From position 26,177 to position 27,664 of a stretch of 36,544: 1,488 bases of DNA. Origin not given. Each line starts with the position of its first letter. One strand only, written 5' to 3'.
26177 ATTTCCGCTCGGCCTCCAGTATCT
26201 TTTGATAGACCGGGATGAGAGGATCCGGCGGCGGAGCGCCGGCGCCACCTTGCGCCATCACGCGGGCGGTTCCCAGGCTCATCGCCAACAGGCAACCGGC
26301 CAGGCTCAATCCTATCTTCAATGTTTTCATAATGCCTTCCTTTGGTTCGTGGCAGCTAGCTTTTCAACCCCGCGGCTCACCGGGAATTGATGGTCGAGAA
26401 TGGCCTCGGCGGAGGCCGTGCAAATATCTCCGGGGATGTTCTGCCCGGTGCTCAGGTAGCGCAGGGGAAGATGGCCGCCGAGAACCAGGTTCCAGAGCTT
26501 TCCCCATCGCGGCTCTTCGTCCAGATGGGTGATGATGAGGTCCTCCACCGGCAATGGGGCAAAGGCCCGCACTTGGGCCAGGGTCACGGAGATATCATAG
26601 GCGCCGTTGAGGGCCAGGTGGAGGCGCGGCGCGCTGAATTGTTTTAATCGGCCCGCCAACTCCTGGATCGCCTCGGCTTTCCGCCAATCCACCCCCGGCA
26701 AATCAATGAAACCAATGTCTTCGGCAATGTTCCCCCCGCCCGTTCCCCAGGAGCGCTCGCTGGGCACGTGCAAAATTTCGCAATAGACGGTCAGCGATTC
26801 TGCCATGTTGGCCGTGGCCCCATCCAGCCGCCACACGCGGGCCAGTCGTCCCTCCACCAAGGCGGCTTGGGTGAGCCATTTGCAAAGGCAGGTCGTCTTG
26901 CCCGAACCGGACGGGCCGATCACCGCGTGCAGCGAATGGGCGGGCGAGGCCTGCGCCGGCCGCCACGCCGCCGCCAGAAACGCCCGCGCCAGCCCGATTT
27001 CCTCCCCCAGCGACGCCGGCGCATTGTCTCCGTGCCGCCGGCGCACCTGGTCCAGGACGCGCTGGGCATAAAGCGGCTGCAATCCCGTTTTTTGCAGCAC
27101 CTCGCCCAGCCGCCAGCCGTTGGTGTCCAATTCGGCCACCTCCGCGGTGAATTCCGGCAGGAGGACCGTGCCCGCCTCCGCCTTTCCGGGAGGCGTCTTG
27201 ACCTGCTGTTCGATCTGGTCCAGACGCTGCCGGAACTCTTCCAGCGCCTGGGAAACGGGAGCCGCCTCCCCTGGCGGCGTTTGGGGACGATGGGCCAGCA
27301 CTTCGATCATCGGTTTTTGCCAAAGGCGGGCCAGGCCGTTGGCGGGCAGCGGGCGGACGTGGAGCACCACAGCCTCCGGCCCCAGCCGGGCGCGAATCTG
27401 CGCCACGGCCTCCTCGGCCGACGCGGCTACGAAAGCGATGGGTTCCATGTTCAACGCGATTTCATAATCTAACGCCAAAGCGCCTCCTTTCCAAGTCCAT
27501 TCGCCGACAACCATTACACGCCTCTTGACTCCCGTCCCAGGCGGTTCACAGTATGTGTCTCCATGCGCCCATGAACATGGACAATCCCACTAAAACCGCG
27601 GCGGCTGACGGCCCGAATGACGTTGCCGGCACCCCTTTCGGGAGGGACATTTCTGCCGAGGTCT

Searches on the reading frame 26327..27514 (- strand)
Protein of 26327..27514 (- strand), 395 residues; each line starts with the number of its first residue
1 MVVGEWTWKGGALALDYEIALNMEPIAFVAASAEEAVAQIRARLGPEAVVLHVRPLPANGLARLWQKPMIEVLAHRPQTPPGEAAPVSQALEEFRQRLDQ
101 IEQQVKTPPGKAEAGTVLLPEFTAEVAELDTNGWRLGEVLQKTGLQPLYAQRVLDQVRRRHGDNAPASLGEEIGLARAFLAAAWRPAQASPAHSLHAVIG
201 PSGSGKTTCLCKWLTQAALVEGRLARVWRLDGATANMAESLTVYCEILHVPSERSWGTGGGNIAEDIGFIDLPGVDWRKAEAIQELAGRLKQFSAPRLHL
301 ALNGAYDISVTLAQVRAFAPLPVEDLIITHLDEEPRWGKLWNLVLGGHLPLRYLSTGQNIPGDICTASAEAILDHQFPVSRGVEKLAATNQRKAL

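Call 4: search_protein_families(library=pfam, proteins=[window:26327-27514:-], max_evalue=0.01)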
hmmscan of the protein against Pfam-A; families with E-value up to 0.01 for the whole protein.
window:26327-27514:- (395 aa): 4 families
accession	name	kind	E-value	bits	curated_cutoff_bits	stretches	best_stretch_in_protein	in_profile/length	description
PF00448.28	SRP54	-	6.2e-08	33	22.7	1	196-374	4-192/196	SRP54-type protein, GTPase domain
PF13481.12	AAA_25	-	0.0019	18.3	27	1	190-223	30-61/195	AAA domain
PF13191.12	AAA_16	-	0.0036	18.3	32.6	0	180-218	12-49/167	AAA ATPase domain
PF25199.1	nSTAND_NTPase5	-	0.0045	17.3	34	1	192-235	40-82/145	Novel STAND NTPase 5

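Call 5: search_protein_families(library=ncbifam, proteins=[window:26327-27514:-], max_evalue=1)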
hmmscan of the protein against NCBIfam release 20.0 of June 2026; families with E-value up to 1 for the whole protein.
window:26327-27514:- (395 aa): 14 families
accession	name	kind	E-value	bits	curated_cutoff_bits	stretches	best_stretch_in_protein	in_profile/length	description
TIGR03499.1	FlhF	equivalog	6e-17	62.6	174.15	2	27-110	5-82/286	flagellar biosynthesis GTPase FlhF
NF011312.0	PRK14723.1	equivalog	8.4e-15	54.3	951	3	323-381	325-383/768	flagellar biosynthesis regulator FlhF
NF011310.0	PRK14721.1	equivalog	2.6e-10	40.1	725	1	195-381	193-386/423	flagellar biosynthesis regulator FlhF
NF009367.0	PRK12724.1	equivalog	4e-07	29.2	718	1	198-370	228-408/433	flagellar biosynthesis regulator FlhF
NF009366.0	PRK12723.1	equivalog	4.3e-06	26.1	585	1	297-369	288-360/388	flagellar biosynthesis regulator FlhF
NF009368.0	PRK12726.1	equivalog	6e-06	25.6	832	1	270-366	291-387/407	flagellar biosynthesis regulator FlhF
NF011311.0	PRK14722.1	equivalog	6.4e-06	25.4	777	1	323-381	283-341/374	flagellar biosynthesis regulator FlhF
NF005230.0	PRK06731.1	equivalog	0.00018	20.9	553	1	267-372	168-273/281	flagellar biosynthesis regulator FlhF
TIGR00064.1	ftsY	equivalog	0.007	15.6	260.7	0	295-360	197-263/279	signal recognition particle-docking protein FtsY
TIGR03005.1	ectoine_ehuA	equivalog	0.09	12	345.4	1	197-224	30-57/252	ectoine/hydroxyectoine ABC transporter ATP-binding protein EhuA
NF053534.1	T4PilAsmATPsTfpB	equivalog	0.09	11.1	850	1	172-218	317-361/584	type IV pilus assembly ATPase TfpB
TIGR03873.1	F420-0_ABC_ATP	hypoth_equivalog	0.1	11.8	372.4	1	190-211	24-45/256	putative F420-0 ABC transporter ATP-binding protein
TIGR02857.1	CydD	equivalog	0.12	11.3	435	1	192-224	347-379/529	thiol reductant ABC exporter subunit CydD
TIGR03411.1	urea_trans_UrtD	equivalog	0.15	11.7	304.1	1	193-210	28-45/242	urea ABC transporter ATP-binding protein UrtD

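Call 9: find_homologous_proteins(query=window:26327-27448:-, max_evalue=0.001)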
Query window:26327-27448:- (373 aa): 1004 proteins with E <= 0.001 among 8000 candidates; the best 120 are listed.
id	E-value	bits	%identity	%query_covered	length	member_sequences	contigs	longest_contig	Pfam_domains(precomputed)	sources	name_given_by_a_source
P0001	9.7e-242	820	98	100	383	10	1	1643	PF00448.29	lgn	-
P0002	4.1e-201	686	87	96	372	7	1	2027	PF00448.29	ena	-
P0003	1.2e-198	678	86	97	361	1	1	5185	PF00448.29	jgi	jgi:flagellar biosynthesis protein FlhF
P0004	3.5e-190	650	84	93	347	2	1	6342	PF00448.29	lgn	-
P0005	5.2e-190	650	81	96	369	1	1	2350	PF00448.29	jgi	jgi:flagellar biosynthesis protein FlhF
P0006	1.9e-188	644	81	96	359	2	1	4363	PF00448.29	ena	-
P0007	3.6e-187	640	79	97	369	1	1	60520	PF00448.29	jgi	jgi:flagellar biosynthesis protein FlhF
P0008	2.5e-186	637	81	96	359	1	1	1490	PF00448.29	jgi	jgi:flagellar biosynthesis protein FlhF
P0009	1.0e-185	636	79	96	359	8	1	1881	PF00448.29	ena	-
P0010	4.3e-184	630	80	95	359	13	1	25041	PF00448.29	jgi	-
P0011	7.5e-184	629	79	96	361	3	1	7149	PF00448.29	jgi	jgi:flagellar biosynthesis protein FlhF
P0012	2.0e-183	628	79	96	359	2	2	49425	PF00448.29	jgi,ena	jgi:flagellar biosynthesis protein FlhF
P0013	7.1e-183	626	79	96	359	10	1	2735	PF00448.29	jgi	jgi:flagellar biosynthesis protein FlhF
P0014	4.5e-182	624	79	96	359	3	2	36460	PF00448.29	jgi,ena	jgi:flagellar biosynthesis protein FlhF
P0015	6.2e-182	623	79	96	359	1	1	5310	PF00448.29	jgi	jgi:flagellar biosynthesis protein FlhF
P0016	1.3e-181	622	81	92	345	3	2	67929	PF00448.29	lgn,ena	-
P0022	2.1e-174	598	76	96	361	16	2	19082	PF00448.29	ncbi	-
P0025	8.3e-171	586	76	95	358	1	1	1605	PF00448.29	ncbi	-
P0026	2.4e-168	578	72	95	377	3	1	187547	PF00448.29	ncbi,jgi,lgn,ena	jgi:flagellar biosynthesis protein FlhF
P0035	7.6e-154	531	68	96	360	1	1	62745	PF00448.29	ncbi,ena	-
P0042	8.7e-149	514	66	95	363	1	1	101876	PF00448.29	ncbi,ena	-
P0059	2.5e-144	499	64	95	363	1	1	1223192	PF00448.29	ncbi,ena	-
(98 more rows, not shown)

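Call 10: find_encoding_contigs(protein=P0059, flank=10000, max_places=3)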
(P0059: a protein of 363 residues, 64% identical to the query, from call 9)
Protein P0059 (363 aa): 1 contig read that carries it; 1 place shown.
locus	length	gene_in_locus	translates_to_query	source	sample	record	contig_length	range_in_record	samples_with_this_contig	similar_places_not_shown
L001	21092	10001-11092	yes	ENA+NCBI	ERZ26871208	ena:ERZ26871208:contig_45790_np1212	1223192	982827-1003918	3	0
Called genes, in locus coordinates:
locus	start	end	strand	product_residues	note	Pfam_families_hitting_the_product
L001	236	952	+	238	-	-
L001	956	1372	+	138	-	PF03963:FlgD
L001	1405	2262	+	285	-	PF00460:Flg_bb_rod, PF22692:LlgE_F_G_D1, PF06429:Flg_bbr_C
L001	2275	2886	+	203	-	PF03748:FliL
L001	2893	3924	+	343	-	PF02154:FliM, PF01052:FliMN_C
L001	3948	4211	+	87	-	PF01052:FliMN_C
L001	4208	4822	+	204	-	PF04347:FliO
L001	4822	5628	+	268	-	PF00813:FliP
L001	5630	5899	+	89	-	PF01313:Bac_export_3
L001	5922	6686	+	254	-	PF01311:Bac_export_1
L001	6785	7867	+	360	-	PF01312:Bac_export_2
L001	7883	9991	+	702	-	PF00771:FHIPEP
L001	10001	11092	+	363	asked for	PF00448:SRP54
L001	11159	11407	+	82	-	-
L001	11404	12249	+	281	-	PF04542:Sigma70_r2, PF04297:UPF0122 (faint), PF04539:Sigma70_r3 (weak), PF08281:Sigma70_r4_2, PF04545:Sigma70_r4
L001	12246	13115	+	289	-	PF20560:MotA_N, PF01618:MotA_ExbB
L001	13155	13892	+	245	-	PF13677:MotB_plug, PF00691:OmpA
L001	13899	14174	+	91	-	-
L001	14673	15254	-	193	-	-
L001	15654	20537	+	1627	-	PF25390:WD40_RLD, PF13540:RCC1_2, PF13927:Ig_3 (weak)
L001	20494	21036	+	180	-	-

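Call 11: find_encoding_contigs(protein=P0026, flank=10000, max_places=3)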
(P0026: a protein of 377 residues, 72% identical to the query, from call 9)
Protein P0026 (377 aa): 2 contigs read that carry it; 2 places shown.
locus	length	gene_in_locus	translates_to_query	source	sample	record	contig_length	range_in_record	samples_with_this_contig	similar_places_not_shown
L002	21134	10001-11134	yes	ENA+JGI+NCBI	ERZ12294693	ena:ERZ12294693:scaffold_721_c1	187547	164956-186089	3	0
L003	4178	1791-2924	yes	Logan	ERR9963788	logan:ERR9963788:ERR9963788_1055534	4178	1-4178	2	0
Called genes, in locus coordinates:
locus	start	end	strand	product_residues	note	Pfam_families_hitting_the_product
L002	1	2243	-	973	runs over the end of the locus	PF09586:YfhO (weak)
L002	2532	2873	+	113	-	PF05258:DciA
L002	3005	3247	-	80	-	PF03693:ParD_antitoxin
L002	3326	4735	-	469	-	-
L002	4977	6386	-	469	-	PF01408:GFO_IDH_MocA, PF22725:GFO_IDH_MocA_C3 (faint), PF19051:GFO_IDH_MocA_C2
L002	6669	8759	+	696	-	PF17201:Cache_3-Cache_2, PF17202:sCache_3_3, PF08269:dCache_2, PF17200:sCache_2, PF00015:MCPsignal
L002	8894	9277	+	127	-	PF07291:MauE (weak)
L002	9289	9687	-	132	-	PF02661:Fic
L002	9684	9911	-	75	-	-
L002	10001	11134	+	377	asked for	PF00448:SRP54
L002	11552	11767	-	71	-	PF11146:DUF2905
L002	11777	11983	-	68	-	-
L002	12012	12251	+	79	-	-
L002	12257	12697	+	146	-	PF01850:PIN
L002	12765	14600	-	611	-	PF00664:ABC_membrane, PF00005:ABC_tran, PF02463:SMC_N (faint)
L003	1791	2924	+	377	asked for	PF00448:SRP54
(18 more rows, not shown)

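Call 13: find_encoding_contigs(protein=P0016, flank=10000, max_places=2)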
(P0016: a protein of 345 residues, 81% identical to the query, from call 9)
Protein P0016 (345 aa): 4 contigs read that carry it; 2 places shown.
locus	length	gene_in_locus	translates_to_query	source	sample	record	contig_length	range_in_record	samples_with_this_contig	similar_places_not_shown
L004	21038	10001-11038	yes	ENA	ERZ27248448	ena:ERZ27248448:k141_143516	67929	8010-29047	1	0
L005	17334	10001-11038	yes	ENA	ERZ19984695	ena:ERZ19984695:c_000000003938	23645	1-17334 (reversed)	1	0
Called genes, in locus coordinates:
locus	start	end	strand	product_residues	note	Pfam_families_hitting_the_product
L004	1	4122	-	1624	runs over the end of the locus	PF00932:LTD, PF13385:Laminin_G_3, PF08757:CotH, PF00932:LTD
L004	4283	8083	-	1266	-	PF13360:PQQ_2, PF13570:Beta-prop_ACSF4 (faint)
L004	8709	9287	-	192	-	PF13505:OMP_b-brl, PF13557:Phenol_MetA_deg (weak)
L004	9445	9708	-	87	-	-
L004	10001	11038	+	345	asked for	PF00448:SRP54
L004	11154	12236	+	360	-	-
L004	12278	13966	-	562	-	PF05345:He_PIG, PF16499:Melibiase_2, PF17801:Melibiase_C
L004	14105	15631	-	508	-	PF02610:AraA_N, PF24856:AraA_central, PF11762:Arabinose_Iso_C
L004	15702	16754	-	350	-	PF01612:DNA_pol_A_exo1, PF00570:HRDC (weak)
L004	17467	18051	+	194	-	-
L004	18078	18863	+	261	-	PF07963:N_methyl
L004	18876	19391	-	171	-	PF00300:His_Phos_1 (weak)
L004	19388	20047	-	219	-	PF01895:PhoU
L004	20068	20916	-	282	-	PF00005:ABC_tran, PF02463:SMC_N, PF13304:AAA_21 (weak)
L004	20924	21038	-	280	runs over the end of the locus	PF00528:BPD_transp_1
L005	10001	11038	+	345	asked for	PF00448:SRP54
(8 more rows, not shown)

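Call 14: find_encoding_contigs(protein=P0007, flank=10000, max_places=2)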
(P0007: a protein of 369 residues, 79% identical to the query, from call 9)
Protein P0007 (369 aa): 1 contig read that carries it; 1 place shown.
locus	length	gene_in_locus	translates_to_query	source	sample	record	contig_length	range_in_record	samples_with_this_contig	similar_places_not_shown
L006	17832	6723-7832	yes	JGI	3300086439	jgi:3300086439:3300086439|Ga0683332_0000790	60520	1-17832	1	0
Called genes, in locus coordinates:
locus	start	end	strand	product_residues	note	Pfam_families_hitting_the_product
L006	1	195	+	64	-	?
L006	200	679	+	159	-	PF00578:AhpC-TSA, PF08534:Redoxin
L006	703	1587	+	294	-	PF06325:PrmA, PF05175:MTS, PF13489:Methyltransf_23, PF02475:TRM5-TYW2_MTfase (weak), PF08241:Methyltransf_11 (weak), PF08242:Methyltransf_12 (faint), PF13649:Methyltransf_25, PF13847:Methyltransf_31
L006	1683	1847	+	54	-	-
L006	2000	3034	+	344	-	PF01520:Amidase_3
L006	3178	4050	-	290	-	PF02621:VitK2_biosynth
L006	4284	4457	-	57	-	-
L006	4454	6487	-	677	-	PF13414:TPR_11 (faint), PF13428:TPR_14 (faint), PF07719:TPR_2 (faint), PF00515:TPR_1 (faint), PF13181:TPR_8 (faint), PF13371:TPR_9, PF13431:TPR_17 (faint), PF13432:TPR_16, +2 more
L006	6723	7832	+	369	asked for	PF00448:SRP54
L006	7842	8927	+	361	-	-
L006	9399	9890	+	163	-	-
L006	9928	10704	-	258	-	PF06877:RraB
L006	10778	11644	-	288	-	PF00484:Pro_CA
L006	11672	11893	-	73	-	PF13396:PLDc_N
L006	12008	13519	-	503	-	PF01145:Band_7, PF15975:Flot (weak)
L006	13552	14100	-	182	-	PF25842:NfeD_TM (weak)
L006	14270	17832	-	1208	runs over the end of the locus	PF16819:DUF5074 (faint), PF07494:Reg_prop (faint), PF07495:Y_Y_Y, PF00512:HisKA, PF02518:HATPase_c, PF00072:Response_reg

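Call 18: find_related_loci(query=window:26327-27448:-, collection=genome_contigs, flank=10000)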
Query window:26327-27448:- (373 aa) in genome_contigs; peptide patterns used: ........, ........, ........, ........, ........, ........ (x = any residue, [..] = any of these).
191 stretches matched a pattern; 79 encode a relative of the query (tblastn E <= 1e-3); 78 distinct loci.
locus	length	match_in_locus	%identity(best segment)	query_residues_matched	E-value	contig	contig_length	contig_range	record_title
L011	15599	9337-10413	86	1-359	0e+0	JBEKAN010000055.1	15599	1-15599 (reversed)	MAG: Verrucomicrobiota bacterium isolate SPRUCE 113 SPRUCE_113_55, whole genome shotgun sequence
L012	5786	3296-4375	76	1-359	1e-176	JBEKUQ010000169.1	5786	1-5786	MAG: Verrucomicrobiota bacterium isolate SPRUCE 585 SPRUCE_585_169, whole genome shotgun sequence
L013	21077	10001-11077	80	1-359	1e-172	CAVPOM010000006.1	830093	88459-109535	MAG: uncultured Verrucomicrobiae bacterium isolate MFD00008.bin.2.151 genome assembly, contig: contig_56454, whole genom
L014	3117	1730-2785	65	1-355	3e-153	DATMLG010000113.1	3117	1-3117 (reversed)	MAG TPA_asm: Verrucomicrobiia bacterium isolate SMAG_U12791 k141_682636, whole genome shotgun sequence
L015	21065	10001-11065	62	1-359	3e-146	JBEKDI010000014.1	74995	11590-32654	MAG: Verrucomicrobiota bacterium isolate SPRUCE 17 SPRUCE_17_14, whole genome shotgun sequence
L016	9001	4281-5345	65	1-359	7e-146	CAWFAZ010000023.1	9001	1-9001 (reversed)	MAG: uncultured Verrucomicrobiae bacterium isolate MFD01112.bin.2.19 genome assembly, contig: contig_111871, whole genom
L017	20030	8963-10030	62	1-360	1e-145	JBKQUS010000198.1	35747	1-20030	MAG: Limisphaerales bacterium isolate SEr2D2E2F__bin_178 SEr2D2E2F_000000285430, whole genome shotgun sequence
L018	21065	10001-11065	65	1-359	2e-144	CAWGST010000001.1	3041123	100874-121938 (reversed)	MAG: uncultured Verrucomicrobiae bacterium isolate MFD05580.bin.1.36 genome assembly, contig: contig_2078, whole genome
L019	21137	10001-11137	59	1-370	3e-144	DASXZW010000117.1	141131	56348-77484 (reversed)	MAG TPA_asm: Verrucomicrobiia bacterium isolate SMAG_U4863 k141_1834921, whole genome shotgun sequence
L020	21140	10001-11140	62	1-357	2e-148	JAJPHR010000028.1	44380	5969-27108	MAG: Verrucomicrobia bacterium isolate Centralia_MAG_180 k107_1791032, whole genome shotgun sequence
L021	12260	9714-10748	60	2-358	3e-136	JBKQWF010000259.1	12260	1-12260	MAG: Limisphaerales bacterium isolate SEr3G3H3I__bin_261 SEr3G3H3I_000000390666, whole genome shotgun sequence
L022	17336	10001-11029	60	1-358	3e-135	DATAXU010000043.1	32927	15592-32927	MAG TPA_asm: Verrucomicrobiia bacterium isolate SMAG_U5661 k141_1169223, whole genome shotgun sequence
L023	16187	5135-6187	59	1-356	4e-132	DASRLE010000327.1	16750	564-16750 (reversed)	MAG TPA_asm: Candidatus Saccharimonadales bacterium isolate SMAG_U10180 k141_80019, whole genome shotgun sequence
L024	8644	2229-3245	61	2-359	7e-132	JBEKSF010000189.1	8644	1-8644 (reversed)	MAG: Verrucomicrobiota bacterium isolate SPRUCE 528 SPRUCE_528_189, whole genome shotgun sequence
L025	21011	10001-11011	64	2-358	2e-131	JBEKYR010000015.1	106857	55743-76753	MAG: Verrucomicrobiota bacterium isolate SPRUCE 67 SPRUCE_67_15, whole genome shotgun sequence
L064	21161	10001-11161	40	6-355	1e-78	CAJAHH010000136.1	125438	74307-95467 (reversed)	MAG: uncultured Verrucomicrobia bacterium isolate Loc081215-4m_bin-0913 genome assembly, contig: bin-0913:136/160, whole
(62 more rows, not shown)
